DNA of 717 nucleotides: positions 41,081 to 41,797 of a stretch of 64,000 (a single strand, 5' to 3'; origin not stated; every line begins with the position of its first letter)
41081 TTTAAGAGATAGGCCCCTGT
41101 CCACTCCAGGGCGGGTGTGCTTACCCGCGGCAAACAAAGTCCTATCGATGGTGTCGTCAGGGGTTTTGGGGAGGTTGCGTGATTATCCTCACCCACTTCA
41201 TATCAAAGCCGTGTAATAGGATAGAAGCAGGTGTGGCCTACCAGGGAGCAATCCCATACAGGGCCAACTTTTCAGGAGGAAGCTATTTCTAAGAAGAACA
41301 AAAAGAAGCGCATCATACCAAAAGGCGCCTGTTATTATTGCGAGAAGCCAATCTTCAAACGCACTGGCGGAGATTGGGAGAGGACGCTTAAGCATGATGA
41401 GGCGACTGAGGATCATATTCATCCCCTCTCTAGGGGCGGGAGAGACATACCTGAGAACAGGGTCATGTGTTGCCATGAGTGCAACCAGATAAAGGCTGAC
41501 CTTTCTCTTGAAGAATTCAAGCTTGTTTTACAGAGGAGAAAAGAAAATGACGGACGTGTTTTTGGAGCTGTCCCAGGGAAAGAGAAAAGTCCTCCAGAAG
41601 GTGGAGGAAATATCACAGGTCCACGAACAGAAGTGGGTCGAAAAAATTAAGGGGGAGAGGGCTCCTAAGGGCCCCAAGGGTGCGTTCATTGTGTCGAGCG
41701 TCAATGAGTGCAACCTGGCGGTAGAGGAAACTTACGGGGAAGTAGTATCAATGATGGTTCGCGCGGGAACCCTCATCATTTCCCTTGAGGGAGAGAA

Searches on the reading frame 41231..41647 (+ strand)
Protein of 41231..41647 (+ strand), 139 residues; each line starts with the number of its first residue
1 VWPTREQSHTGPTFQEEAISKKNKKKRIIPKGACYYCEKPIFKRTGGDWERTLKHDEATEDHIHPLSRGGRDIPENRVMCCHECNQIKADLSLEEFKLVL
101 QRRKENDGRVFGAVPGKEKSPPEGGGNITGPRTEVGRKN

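Call 23: search_protein_families(library=pfam, alignment_id=A3, max_evalue=0.01)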
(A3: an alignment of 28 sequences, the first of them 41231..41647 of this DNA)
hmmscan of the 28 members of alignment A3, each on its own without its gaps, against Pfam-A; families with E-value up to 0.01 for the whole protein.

A. member 1, window:41231-41647:+ (139 aa): 3 families
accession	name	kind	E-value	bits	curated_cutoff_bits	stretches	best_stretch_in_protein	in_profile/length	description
PF14279.12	HNH_5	-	2.6e-10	40.5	27.5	1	52-89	7-44/56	HNH endonuclease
PF01844.29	HNH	-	2.7e-08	34.3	21.4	1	34-89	1-45/47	HNH endonuclease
PF13395.12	HNH_4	-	3.5e-06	27.3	22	1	54-90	14-50/54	HNH endonuclease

B. families by the number of members that match (of 28 scanned): 19 families
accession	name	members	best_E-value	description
PF18909.5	dGTP_diPhyd_N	1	2.8e-25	dATP/dGTP diphosphohydrolase, N-terminal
PF16473.11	Rv2179c-like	1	2.5e-21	3'-5' exoribonuclease Rv2179c-like domain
PF13619.11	KTSC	1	1.7e-17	KTSC domain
PF02739.22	5_3_exonuc_N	1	6.1e-16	5'-3' exonuclease, N-terminal resolvase-like domain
PF05050.19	Methyltransf_21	1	2.4e-15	Methyltransferase FkbM domain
PF14279.12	HNH_5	1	2.6e-10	HNH endonuclease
PF00149.33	Metallophos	1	9.5e-09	Calcineurin-like phosphoesterase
PF01844.29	HNH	1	2.7e-08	HNH endonuclease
PF01068.26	DNA_ligase_A_M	1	4.1e-08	ATP dependent DNA ligase domain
PF14743.12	DNA_ligase_OB_2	1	5e-08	DNA ligase OB-like domain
PF03819.22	MazG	1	8.1e-07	MazG nucleotide pyrophosphohydrolase domain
PF01973.23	MptE-like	1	3.1e-06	6-hydroxymethylpterin diphosphokinase MptE-like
PF13395.12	HNH_4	1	3.5e-06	HNH endonuclease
PF01367.25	5_3_exonuc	1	7e-06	5'-3' exonuclease, C-terminal SAM fold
PF00929.31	RNase_T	1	0.00074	Exonuclease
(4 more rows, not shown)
